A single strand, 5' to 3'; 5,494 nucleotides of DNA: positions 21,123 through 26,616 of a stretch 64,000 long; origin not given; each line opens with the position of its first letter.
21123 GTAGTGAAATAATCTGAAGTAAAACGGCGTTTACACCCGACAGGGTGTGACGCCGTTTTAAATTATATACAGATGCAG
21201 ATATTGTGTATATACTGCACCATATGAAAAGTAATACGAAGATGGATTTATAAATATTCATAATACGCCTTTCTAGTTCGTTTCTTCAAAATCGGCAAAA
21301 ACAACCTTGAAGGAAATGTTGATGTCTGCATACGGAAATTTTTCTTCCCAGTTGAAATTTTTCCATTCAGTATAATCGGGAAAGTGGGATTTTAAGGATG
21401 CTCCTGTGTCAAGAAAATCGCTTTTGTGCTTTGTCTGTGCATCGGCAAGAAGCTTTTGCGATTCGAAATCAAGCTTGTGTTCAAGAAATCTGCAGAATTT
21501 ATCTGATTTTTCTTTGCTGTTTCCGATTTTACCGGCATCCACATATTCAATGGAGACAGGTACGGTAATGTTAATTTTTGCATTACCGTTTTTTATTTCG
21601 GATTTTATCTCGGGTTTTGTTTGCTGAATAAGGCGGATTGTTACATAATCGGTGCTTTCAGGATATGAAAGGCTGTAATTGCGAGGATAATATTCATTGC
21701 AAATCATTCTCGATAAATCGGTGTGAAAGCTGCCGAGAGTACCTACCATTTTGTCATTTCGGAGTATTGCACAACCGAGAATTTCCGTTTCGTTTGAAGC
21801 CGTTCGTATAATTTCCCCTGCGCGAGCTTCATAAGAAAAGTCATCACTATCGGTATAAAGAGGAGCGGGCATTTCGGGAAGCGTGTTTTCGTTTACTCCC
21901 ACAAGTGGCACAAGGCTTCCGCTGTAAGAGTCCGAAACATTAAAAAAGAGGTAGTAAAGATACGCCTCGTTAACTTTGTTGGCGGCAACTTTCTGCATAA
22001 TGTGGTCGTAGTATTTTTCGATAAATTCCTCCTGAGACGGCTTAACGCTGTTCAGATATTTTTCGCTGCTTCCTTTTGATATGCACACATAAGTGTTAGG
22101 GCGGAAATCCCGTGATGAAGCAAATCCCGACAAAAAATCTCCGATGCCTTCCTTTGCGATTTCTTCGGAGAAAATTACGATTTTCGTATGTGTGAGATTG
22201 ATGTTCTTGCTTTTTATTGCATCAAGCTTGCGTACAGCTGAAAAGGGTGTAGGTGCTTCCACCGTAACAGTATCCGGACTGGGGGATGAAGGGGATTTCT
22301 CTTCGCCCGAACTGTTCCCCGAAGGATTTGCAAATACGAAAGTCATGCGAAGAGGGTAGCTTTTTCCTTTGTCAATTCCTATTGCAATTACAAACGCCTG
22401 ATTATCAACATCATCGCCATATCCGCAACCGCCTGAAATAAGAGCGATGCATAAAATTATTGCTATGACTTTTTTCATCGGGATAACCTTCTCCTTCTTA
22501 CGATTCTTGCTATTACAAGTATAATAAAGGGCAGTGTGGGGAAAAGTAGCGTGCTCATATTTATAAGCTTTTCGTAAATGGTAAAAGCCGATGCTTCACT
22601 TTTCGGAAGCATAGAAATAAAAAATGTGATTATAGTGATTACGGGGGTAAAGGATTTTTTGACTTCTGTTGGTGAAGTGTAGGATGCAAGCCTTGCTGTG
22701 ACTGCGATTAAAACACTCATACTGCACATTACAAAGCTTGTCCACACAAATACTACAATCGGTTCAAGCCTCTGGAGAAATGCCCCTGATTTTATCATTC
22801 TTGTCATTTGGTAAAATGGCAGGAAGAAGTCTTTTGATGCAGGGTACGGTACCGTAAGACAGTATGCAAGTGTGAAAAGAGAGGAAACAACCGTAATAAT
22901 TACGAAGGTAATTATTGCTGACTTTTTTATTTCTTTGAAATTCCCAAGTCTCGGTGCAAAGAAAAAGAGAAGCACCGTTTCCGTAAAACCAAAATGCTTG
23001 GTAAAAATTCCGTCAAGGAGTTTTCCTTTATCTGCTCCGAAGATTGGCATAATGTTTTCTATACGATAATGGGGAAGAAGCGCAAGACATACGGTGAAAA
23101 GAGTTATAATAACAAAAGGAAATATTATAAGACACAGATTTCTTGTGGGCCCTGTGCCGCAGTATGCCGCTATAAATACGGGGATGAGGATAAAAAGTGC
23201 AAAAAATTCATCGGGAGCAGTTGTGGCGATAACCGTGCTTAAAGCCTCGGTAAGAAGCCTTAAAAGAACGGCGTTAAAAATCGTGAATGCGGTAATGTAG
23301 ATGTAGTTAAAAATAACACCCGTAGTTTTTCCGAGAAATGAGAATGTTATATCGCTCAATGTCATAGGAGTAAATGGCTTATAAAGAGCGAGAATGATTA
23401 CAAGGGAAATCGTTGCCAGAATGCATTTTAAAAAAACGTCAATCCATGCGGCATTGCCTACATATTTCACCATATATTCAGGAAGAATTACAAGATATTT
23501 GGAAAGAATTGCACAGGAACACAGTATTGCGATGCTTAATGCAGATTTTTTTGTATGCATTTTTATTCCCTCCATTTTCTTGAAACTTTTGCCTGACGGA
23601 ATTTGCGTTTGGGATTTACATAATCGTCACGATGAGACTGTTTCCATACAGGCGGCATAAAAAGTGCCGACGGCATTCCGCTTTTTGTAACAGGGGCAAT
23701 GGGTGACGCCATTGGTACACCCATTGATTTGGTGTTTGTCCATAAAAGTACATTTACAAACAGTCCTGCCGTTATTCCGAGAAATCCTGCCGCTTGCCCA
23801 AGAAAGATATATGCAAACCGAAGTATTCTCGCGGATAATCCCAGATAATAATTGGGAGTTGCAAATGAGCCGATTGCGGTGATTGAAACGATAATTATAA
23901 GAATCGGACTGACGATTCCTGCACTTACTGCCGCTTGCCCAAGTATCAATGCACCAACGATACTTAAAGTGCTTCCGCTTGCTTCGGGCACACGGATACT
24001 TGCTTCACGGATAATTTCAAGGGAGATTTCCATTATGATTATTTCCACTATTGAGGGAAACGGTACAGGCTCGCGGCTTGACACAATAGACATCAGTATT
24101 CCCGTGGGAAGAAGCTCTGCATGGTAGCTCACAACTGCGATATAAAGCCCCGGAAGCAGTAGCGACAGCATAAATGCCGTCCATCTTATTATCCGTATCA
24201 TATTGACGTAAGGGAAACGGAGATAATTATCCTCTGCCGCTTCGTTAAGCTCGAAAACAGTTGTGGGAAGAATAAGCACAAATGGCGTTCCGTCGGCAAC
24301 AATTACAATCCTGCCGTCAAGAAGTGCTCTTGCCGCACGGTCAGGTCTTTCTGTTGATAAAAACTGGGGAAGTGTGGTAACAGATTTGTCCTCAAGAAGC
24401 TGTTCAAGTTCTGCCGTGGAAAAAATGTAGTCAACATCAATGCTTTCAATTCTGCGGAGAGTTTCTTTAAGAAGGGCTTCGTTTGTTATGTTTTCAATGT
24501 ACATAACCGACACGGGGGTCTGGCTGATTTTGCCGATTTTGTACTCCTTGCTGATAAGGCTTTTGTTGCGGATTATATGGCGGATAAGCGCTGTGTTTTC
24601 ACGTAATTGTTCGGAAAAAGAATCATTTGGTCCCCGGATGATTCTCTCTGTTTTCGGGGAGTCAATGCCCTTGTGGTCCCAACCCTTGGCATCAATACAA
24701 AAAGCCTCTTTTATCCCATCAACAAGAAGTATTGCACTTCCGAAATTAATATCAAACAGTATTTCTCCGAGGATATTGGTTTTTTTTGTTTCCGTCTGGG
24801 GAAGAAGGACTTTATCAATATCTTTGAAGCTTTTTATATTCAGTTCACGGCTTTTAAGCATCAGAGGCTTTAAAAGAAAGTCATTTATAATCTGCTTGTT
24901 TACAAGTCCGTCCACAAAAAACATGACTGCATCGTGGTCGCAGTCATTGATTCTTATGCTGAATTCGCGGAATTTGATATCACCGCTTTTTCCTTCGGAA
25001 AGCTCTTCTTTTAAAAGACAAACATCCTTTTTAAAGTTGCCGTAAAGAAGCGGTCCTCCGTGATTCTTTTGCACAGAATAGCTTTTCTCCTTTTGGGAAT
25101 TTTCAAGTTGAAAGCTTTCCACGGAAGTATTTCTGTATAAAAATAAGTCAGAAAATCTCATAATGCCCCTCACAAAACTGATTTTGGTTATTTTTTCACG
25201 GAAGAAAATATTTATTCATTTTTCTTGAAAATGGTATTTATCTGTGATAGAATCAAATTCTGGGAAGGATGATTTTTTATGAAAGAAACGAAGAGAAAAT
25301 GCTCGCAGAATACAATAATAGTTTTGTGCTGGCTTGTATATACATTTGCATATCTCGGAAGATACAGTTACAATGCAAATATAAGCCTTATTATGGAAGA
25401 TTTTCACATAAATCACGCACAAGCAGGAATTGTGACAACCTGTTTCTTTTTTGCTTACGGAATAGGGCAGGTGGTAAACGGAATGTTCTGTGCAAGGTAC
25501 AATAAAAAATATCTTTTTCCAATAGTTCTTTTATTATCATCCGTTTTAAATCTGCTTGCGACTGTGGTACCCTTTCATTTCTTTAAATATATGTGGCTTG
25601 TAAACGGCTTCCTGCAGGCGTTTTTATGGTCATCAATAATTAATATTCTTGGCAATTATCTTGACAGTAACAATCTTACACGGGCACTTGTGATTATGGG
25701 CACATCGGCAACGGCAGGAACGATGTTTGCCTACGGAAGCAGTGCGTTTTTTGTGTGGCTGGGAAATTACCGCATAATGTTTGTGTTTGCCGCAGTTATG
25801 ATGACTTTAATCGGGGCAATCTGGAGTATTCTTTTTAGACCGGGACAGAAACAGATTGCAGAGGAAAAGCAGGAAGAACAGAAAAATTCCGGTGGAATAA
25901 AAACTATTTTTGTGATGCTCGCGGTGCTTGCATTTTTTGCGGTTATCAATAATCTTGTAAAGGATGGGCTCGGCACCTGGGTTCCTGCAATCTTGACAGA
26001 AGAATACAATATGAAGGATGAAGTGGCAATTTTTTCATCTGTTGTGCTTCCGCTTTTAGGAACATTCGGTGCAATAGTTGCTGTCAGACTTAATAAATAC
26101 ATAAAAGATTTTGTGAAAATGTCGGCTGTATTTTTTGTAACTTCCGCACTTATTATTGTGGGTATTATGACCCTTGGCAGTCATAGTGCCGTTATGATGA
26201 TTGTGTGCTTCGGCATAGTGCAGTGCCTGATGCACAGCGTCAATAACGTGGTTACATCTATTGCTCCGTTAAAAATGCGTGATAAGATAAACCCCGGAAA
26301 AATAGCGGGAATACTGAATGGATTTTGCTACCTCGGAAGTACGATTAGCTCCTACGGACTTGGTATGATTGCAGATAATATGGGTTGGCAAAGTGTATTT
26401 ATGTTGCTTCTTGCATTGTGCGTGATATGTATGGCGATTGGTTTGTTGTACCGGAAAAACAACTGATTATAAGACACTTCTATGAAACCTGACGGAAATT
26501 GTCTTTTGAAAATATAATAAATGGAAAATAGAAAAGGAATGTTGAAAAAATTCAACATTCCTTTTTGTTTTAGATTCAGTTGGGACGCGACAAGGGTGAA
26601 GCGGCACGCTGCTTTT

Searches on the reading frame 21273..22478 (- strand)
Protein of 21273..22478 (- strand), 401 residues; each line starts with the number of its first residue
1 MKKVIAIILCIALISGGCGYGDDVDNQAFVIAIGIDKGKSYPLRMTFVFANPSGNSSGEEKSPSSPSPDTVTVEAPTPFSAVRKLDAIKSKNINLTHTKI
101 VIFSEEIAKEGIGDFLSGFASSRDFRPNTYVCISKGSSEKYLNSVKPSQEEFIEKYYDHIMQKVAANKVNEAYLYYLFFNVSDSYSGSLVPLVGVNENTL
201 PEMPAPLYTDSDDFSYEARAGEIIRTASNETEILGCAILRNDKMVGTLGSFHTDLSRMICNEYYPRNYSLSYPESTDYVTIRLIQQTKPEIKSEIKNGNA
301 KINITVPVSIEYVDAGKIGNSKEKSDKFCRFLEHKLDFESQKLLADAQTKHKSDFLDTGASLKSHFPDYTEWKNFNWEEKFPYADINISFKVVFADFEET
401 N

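Call 84: search_protein_families(library=pfam, proteins=[window:21273-22478:-], max_evalue=0.00001)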
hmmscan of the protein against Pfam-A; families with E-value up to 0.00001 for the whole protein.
window:21273-22478:- (401 aa): 2 families
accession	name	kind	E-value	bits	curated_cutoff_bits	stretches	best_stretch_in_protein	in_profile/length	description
PF25198.1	Spore_GerAC_N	-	1.6e-33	116.4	27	1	23-193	4-174/176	Spore germination protein N-terminal domain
PF05504.16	Spore_GerAC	-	8.9e-22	78.4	23.6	1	235-392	2-161/167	Spore germination B3/ GerAC like, C-terminal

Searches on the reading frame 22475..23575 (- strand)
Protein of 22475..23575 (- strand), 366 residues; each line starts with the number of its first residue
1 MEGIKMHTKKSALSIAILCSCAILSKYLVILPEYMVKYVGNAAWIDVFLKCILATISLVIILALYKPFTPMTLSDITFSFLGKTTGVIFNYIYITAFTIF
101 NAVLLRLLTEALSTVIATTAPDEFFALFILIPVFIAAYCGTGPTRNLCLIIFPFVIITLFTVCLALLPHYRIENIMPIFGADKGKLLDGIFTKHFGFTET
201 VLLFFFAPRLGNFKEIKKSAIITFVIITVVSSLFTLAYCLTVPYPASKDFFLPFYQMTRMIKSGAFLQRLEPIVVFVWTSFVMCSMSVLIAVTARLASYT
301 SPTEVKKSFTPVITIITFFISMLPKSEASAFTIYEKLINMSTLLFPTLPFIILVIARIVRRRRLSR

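Call 84: search_protein_families(library=pfam, proteins=[window:22475-23575:-], max_evalue=0.00001)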
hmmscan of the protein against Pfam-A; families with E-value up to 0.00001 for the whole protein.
window:22475-23575:- (366 aa): 1 family
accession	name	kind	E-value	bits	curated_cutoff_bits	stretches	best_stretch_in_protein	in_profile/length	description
PF03845.19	Spore_permease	-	3.3e-30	105.5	23.4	1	15-327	7-318/321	Spore germination protein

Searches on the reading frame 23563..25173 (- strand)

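Call 84: search_protein_families(library=pfam, proteins=[window:23563-25173:-], max_evalue=0.00001)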
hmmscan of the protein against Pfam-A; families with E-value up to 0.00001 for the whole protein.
window:23563-25173:- (536 aa): 1 family
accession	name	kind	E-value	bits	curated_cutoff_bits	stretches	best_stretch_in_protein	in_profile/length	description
PF03323.18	GerA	-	1.2e-160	535.6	27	1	54-517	3-465/466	Bacillus/Clostridium GerA spore germination protein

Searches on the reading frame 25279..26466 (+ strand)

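Call 84: search_protein_families(library=pfam, proteins=[window:25279-26466:+], max_evalue=0.00001)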
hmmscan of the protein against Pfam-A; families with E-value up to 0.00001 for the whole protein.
window:25279-26466:+ (395 aa): 1 family
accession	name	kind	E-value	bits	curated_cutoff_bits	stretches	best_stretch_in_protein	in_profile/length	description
PF07690.21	MFS_1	-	3.2e-38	132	33.4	1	18-357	2-346/347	Major Facilitator Superfamily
